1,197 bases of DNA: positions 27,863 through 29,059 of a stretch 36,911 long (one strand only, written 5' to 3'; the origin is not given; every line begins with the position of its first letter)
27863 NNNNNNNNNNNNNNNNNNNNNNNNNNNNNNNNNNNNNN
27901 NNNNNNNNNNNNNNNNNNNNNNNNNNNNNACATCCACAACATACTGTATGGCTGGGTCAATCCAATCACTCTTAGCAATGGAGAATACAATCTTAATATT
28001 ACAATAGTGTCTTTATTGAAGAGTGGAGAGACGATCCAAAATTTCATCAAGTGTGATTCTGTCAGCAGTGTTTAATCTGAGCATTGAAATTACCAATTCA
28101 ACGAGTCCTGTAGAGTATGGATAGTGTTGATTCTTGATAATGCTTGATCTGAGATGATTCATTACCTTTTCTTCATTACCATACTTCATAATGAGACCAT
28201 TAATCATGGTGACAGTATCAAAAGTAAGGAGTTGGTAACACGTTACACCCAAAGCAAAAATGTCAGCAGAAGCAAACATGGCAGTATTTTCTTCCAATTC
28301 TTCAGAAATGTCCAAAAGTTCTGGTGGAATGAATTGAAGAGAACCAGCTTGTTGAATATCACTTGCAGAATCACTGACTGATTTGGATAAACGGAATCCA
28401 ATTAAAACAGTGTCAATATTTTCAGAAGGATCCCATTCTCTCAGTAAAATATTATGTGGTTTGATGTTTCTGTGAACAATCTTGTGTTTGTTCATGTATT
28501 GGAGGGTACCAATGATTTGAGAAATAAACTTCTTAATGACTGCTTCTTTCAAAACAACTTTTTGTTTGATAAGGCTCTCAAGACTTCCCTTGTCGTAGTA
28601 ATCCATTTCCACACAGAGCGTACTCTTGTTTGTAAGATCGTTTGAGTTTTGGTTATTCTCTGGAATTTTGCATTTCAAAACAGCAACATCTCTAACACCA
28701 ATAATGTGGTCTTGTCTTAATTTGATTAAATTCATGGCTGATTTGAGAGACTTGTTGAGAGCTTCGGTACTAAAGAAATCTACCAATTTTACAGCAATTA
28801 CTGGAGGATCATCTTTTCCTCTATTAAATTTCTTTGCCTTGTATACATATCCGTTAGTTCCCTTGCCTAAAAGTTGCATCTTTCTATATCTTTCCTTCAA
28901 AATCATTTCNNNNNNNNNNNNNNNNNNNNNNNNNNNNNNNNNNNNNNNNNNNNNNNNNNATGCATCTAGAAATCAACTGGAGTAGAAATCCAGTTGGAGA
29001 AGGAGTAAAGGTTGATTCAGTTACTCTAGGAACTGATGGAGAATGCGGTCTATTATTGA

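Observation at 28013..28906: Kinase-fold ORF lacking both catalytic aspartates (HRD→HRN, DFG→GFR): predicted pseudokinase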

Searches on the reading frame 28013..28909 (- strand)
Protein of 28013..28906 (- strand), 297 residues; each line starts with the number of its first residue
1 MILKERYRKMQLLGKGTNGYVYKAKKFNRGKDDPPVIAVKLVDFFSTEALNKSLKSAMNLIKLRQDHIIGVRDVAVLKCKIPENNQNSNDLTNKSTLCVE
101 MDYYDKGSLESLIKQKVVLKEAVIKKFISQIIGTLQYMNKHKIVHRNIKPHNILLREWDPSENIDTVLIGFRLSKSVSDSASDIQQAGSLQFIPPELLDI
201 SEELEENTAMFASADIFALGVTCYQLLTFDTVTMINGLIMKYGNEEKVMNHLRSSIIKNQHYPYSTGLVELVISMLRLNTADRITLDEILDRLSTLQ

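Call 6: search_protein_families(library=pfam, proteins=[window:28013-28906:-], max_evalue=0.01)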
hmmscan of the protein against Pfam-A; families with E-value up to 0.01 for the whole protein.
window:28013-28906:- (297 aa): 5 families
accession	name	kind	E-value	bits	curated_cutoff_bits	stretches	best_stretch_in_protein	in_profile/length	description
PF00069.31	Pkinase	-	1.3e-32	113.6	31.7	1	7-291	1-259/263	Protein kinase domain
PF07714.23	PK_Tyr_Ser-Thr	-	5.3e-19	69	23.1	1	10-293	4-258/258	Protein tyrosine and serine/threonine kinase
PF17667.7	Pkinase_fungal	-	7.8e-06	25.3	24.1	1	120-199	285-366/387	Fungal protein kinase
PF06293.20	Kdo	-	0.00087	19.2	21.3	1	106-172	102-167/207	Lipopolysaccharide kinase (Kdo/WaaP) family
PF14531.12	Kinase-like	-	0.0021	17.8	25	1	128-230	151-248/289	Kinase-like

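Call 7: search_solved_structures(query=window:28013-28906:-, show_alignments=3, max_evalue=0.00001)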
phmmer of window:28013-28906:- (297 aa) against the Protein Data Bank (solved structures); distinct sequences matched with E-value up to 0.00001: 518 (the best 60 are shown).
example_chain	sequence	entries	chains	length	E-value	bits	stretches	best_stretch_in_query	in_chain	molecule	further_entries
8zml_A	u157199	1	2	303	1.7e-11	47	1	9-226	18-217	TRAF2 and NCK-interacting protein kinase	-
8x88_A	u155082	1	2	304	1.7e-11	47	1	9-226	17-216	TRAF2 and NCK-interacting protein kinase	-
6ra5_A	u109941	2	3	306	1.7e-11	46.9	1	9-226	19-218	TRAF2 and NCK-interacting protein kinase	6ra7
7xzq_A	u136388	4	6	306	1.7e-11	46.9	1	9-226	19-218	TRAF2 and NCK-interacting protein kinase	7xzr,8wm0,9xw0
5ax9_A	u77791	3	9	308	1.8e-11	46.9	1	9-226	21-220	TRAF2 and NCK-interacting protein kinase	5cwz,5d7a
2x7f_A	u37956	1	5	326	2.1e-11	46.7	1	9-226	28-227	TRAF2 AND NCK-INTERACTING PROTEIN KINASE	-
9vob_C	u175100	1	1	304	2.1e-11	46.7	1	9-226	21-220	Misshapen-like kinase 1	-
3dfa_A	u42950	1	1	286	3.2e-11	46.1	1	5-201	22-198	Calcium-dependent protein kinase cgd3_920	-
2wei_A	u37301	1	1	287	3.3e-11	46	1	5-200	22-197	CALMODULIN-DOMAIN PROTEIN KINASE 1, PUTATIVE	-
8qel_B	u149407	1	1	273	6.4e-11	45.1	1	7-227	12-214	Interferon-induced, double-stranded RNA-activated protein kinase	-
2a19_B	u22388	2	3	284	6.5e-11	45.1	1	7-227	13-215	Interferon-induced, double-stranded RNA-activated protein kinase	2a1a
6d3k_B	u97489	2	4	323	6.8e-11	45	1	7-227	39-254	Interferon-induced, double-stranded RNA-activated protein kinase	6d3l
3uiu_A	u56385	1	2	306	8.7e-11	44.6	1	7-227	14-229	Interferon-induced, double-stranded RNA-activated protein kinase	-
3igo_A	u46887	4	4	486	1.6e-10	43.8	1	5-200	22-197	Calmodulin-domain protein kinase 1 | Calmodulin-domain protein kinase 1, putative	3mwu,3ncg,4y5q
9d8s_A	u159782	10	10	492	1.6e-10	43.7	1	5-200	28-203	Calmodulin-domain protein kinase 1 | Non-specific serine/threonine protein kinase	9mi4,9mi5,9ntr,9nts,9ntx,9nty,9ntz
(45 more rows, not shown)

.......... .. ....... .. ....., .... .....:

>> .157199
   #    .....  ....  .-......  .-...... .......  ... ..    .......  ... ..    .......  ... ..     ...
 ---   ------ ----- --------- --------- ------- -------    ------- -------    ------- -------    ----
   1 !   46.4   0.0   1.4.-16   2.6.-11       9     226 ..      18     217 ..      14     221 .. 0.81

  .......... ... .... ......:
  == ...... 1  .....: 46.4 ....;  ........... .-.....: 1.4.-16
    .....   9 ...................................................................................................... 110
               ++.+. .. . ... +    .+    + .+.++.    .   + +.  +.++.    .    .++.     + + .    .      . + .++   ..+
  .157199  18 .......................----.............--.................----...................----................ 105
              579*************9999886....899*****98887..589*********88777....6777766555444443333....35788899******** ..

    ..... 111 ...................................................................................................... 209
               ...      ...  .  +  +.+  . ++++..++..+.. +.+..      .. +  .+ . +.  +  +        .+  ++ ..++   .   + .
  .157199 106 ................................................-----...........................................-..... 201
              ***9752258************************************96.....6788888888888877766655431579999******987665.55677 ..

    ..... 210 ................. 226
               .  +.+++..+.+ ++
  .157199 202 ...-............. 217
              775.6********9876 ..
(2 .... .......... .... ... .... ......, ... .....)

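Call 8: find_homologous_proteins(query=window:28013-28906:-)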
Query window:28013-28906:- (297 aa): 9 proteins with E <= 0.001 among 954 candidates.
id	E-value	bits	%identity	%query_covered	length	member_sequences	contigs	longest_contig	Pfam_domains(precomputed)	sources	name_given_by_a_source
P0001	1.9e-5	42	27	73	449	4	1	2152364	PF07714.24,PF00069.32,PF03109.23,PF14531.13,PF01636.30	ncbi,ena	-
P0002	2.9e-5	41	27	73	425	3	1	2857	PF07714.24,PF00069.32,PF03109.23,PF14531.13,PF17667.8,PF01636.30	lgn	-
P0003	4.4e-5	41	27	73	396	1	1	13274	PF07714.24,PF00069.32,PF03109.23,PF14531.13,PF17667.8,PF01636.30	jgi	jgi:serine/threonine protein kinase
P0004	4.5e-5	41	27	73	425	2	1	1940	PF07714.24,PF00069.32,PF03109.23,PF14531.13,PF17667.8,PF01636.30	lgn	-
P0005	1.5e-4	39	27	73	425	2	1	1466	PF07714.24,PF00069.32,PF03109.23,PF14531.13,PF17667.8,PF01636.30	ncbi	-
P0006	2.5e-4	38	27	73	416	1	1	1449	PF07714.24,PF00069.32,PF03109.23,PF17667.8,PF01636.30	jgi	jgi:predicted Ser/Thr protein kinase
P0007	3.7e-4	38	27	73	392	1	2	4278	PF07714.24,PF00069.32,PF03109.23,PF14531.13,PF17667.8,PF01636.30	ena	-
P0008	4.2e-4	38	26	73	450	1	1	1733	PF07714.24,PF00069.32,PF03109.23,PF14531.13,PF01636.30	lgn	-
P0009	5.8e-4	37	27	97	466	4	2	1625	PF07714.24,PF00069.32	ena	-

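Call 16: find_related_loci(query=window:28013-28906:-, collection=genome_contigs, flank=10000)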
Query window:28013-28906:- (297 aa) in genome_contigs; peptide patterns used: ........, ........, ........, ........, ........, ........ (x = any residue, [..] = any of these).
39 stretches matched a pattern, but none encodes a relative of the query by tblastn (E <= 1e-3).

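Call 17: find_related_loci(query=window:28013-28906:-, collection=viral_contigs, flank=10000)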
Query window:28013-28906:- (297 aa) in viral_contigs; peptide patterns used: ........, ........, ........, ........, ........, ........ (x = any residue, [..] = any of these).
5 stretches matched a pattern, but none encodes a relative of the query by tblastn (E <= 1e-3).

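Call 18: search_protein_representatives(protein=window:28013-28906:-)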
Query: 297 residues. Proteins with E-value up to 0.001 (for the whole library): 37429; up to 1e-10: 436; up to 1e-30: 7. The best 150 are listed.
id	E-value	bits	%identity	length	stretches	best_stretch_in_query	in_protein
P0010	2.3e-169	577.8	100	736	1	29-297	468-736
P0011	4.2e-104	363.8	62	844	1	1-293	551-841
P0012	1.8e-97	342.1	58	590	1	1-296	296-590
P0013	1.5e-73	263.7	35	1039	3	3-294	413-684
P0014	6.9e-52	192.6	31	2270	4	2-295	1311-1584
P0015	3.5e-43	164.0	44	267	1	40-294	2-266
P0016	5.6e-40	153.5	32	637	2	3-296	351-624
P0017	1.5e-29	119.4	36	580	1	2-279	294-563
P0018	2.3e-28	115.5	37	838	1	2-197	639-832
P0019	3.2e-28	115.0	29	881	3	4-230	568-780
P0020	1.5e-26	109.5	32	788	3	94-227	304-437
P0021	1.6e-26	109.4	36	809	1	5-291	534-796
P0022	7.3e-26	107.2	35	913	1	3-293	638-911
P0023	7.4e-26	107.2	34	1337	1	2-295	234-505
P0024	4.5e-25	104.7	32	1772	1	2-295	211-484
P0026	4.7e-25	104.6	36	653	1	5-290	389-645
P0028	2.3e-23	99.1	32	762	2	37-293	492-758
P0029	5.5e-23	97.8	31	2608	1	5-297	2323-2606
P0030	6.2e-23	97.6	38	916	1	2-277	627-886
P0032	3.1e-22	95.3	34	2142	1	5-290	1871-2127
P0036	8.1e-22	94.0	33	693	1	4-291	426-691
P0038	2.2e-21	92.6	32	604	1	10-291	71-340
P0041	3.5e-21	91.9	31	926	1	2-294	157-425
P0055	5.4e-19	84.7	34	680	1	3-293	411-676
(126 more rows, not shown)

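Call 20: list_cluster_members(proteins=[P0010, P0011, P0012, P0013, P0014, P0015, P0016, P0017, P0018, P0021])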
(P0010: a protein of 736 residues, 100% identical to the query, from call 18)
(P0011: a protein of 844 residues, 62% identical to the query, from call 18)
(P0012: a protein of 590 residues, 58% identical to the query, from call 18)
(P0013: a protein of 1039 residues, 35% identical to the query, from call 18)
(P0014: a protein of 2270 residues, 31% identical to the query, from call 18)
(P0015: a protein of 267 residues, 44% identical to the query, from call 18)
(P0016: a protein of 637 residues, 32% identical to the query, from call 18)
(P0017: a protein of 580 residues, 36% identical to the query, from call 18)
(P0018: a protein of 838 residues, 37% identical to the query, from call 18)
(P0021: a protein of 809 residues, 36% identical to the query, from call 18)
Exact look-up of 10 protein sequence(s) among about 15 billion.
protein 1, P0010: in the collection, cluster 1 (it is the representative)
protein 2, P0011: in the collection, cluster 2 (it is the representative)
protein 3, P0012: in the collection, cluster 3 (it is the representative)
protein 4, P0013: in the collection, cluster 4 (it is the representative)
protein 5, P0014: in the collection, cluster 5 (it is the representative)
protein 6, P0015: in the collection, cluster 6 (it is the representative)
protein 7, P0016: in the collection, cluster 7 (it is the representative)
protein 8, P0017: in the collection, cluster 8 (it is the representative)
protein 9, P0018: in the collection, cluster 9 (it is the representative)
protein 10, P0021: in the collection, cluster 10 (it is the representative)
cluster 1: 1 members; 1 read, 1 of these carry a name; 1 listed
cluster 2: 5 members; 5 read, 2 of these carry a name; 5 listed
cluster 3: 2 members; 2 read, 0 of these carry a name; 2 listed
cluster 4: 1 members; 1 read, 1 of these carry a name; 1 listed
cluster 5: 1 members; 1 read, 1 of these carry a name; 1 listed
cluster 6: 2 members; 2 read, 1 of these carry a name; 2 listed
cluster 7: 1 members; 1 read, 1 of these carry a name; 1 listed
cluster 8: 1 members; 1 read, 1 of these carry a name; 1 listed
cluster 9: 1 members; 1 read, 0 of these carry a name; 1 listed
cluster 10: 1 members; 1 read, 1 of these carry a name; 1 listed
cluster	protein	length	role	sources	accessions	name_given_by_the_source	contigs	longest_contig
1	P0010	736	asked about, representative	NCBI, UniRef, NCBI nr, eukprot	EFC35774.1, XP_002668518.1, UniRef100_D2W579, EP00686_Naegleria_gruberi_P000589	predicted protein [Naegleria gruberi] | Predicted protein n=1 Tax=Naegleria gruberi TaxID=5762 RepID=D2W579_NAEGR | uncharacterized protein NAEGRDRAFT_76568 [Naegleria gruberi]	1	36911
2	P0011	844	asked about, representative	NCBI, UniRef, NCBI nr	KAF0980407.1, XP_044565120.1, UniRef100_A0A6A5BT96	hypothetical protein FDP41_013621 [Naegleria fowleri] | non-specific serine/threonine protein kinase n=1 Tax=Naegleria fowleri TaxID=5763 ... | uncharacterized protein FDP41_013621 [Naegleria fowleri]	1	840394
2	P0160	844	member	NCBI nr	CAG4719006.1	unnamed protein product [Naegleria fowleri]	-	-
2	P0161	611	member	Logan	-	-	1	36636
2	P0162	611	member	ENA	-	-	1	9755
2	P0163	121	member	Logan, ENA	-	-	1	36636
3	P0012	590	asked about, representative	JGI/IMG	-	-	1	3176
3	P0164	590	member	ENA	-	-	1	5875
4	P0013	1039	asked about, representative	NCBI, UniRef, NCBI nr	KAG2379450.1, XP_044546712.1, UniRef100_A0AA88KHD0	hypothetical protein C9374_006567 [Naegleria lovaniensis] | non-specific serine/threonine protein kinase n=1 Tax=Naegleria lovaniensis TaxID=51637 ... | uncharacterized protein C9374_006567 [Naegleria lovaniensis]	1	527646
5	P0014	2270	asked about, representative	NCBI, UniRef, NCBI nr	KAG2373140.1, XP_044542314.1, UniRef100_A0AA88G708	hypothetical protein C9374_012872 [Naegleria lovaniensis] | non-specific serine/threonine protein kinase n=1 Tax=Naegleria lovaniensis TaxID=51637 ... | uncharacterized protein C9374_012872 [Naegleria lovaniensis]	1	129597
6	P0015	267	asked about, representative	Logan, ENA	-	-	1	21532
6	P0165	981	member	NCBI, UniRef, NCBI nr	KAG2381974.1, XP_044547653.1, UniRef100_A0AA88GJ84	hypothetical protein C9374_005766 [Naegleria lovaniensis] | Protein kinase domain-containing protein n=1 Tax=Naegleria lovaniensis TaxID=51637 ... | uncharacterized protein C9374_005766 [Naegleria lovaniensis]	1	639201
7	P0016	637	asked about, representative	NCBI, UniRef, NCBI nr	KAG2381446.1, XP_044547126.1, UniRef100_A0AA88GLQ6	hypothetical protein C9374_006435 [Naegleria lovaniensis] | non-specific serine/threonine protein kinase n=1 Tax=Naegleria lovaniensis TaxID=51637 ... | uncharacterized protein C9374_006435 [Naegleria lovaniensis]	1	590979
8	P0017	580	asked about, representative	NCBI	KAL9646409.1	hypothetical protein ABK040_006408 [Willaertia magna]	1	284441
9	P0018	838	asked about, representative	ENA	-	-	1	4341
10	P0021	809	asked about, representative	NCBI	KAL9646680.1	hypothetical protein ABK040_001103 [Willaertia magna]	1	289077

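Call 25: find_encoding_contigs(protein=P0011, flank=6000, max_places=3)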
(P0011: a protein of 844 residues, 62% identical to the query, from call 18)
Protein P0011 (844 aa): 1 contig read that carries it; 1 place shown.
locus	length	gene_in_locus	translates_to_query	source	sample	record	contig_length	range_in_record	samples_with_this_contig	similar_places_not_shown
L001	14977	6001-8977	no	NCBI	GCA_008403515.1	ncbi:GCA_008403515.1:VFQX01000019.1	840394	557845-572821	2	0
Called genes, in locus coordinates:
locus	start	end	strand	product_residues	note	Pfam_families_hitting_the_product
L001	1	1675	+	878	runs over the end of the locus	PF01557:FAA_hydrolase, PF03088:Str_synth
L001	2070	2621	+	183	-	-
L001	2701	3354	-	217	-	-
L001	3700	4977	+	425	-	PF00763:THF_DHG_CYH, PF02882:THF_DHG_CYH_C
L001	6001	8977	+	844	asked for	PF00023:Ank (faint), PF12796:Ank_2, PF13606:Ank_3 (faint), PF13857:Ank_5 (faint), PF13637:Ank_4 (faint), PF12796:Ank_2, PF00069:Pkinase, PF07714:PK_Tyr_Ser-Thr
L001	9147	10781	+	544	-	PF12937:F-box-like (weak), PF13855:LRR_8 (faint), PF00560:LRR_1 (faint), PF12799:LRR_4 (faint), PF13516:LRR_6 (faint), PF23598:LRR_14 (weak)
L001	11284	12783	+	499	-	PF03034:PSS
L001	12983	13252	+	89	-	-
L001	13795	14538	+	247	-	-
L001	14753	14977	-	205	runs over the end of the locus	PF14497:GST_C_3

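Call 26: find_encoding_contigs(protein=P0012, flank=6000, max_places=3)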
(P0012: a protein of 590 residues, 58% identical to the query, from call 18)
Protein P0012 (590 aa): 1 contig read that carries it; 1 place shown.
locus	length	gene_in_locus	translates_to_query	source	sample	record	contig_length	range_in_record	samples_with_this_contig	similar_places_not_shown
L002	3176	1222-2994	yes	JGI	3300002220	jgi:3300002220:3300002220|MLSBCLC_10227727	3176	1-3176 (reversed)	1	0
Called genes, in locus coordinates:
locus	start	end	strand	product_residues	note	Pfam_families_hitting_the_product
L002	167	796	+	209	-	PF03733:YccF (weak)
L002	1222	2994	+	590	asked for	PF00023:Ank (faint), PF13606:Ank_3 (faint), PF13857:Ank_5 (faint), PF12796:Ank_2, PF13637:Ank_4 (weak), PF00069:Pkinase, PF07714:PK_Tyr_Ser-Thr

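Call 31: find_related_loci(query=A1, collection=metagenome_contigs, flank=5000)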
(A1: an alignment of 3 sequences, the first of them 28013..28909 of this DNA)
Query A1 (298 aa) in metagenome_contigs; peptide patterns used: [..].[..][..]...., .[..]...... (x = any residue, [..] = any of these).
166 stretches matched a pattern; 10 encode a relative of the query (tblastn E <= 1e-3); 10 distinct loci.
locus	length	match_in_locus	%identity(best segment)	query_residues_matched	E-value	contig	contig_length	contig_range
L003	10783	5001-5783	24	13-292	1e-8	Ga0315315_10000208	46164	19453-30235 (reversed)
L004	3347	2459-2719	31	128-228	1e-8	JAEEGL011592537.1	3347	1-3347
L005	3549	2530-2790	30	128-228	2e-8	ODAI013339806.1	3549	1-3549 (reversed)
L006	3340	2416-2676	30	128-228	5e-8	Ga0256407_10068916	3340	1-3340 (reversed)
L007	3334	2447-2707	30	128-228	6e-8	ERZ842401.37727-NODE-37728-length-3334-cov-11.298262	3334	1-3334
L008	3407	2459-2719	28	128-228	6e-8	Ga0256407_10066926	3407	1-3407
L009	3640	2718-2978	29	128-228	6e-8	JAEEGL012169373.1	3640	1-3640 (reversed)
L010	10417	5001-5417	25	94-223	1e-7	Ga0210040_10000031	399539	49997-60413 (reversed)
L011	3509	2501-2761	28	128-228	1e-7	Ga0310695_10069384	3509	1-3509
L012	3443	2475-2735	28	128-228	3e-7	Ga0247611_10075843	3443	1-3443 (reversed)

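Call 34: search_solved_structures(query=A2, max_evalue=1e-10)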
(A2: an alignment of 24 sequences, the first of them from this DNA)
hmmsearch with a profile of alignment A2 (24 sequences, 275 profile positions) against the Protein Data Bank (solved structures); distinct sequences matched with E-value up to 1e-10: 2780 (the best 60 are shown).
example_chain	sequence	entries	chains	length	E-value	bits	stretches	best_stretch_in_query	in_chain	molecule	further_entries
9p9u_A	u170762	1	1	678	2e-59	204.3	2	5-212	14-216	Epidermal growth factor receptor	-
3dfa_A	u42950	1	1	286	1.6e-46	161.9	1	4-271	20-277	Calcium-dependent protein kinase cgd3_920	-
2wei_A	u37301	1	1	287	1.6e-46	161.9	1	4-271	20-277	CALMODULIN-DOMAIN PROTEIN KINASE 1, PUTATIVE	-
3igo_A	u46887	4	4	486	1.9e-46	161.6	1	4-271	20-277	Calmodulin-domain protein kinase 1 | Calmodulin-domain protein kinase 1, putative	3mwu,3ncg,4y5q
9d8s_A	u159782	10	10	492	2.1e-46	161.5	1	4-271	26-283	Calmodulin-domain protein kinase 1 | Non-specific serine/threonine protein kinase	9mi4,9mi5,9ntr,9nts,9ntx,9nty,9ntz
8p5g_A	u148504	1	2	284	2.1e-46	161.5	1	7-269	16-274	Serine/threonine-protein kinase ULK1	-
9f32_A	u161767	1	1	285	2.1e-46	161.5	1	7-269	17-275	Serine/threonine-protein kinase ULK1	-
6mnh_A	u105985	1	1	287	3.4e-46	160.8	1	7-269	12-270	Serine/threonine-protein kinase ULK1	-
8sv9_A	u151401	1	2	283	5.2e-46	160.2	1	7-269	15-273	Serine/threonine-protein kinase ULK1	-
9se8_A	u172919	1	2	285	5.3e-46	160.2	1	7-269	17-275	Serine/threonine-protein kinase ULK1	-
8p5h_A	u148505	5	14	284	5.4e-46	160.2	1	7-269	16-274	Serine/threonine-protein kinase ULK1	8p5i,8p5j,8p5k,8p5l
4wno_A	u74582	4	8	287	5.5e-46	160.1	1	7-269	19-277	Serine/threonine-protein kinase ULK1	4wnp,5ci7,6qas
6qat_A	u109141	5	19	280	7.4e-46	159.7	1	7-268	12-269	Serine/threonine-protein kinase ULK2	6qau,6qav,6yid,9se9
4apc_A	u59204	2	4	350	5.3e-45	156.9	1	5-271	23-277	SERINE/THREONINE-PROTEIN KINASE NEK1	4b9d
7t6f_A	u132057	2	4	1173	6.5e-45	156.6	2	8-270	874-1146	Tyrosine-protein kinase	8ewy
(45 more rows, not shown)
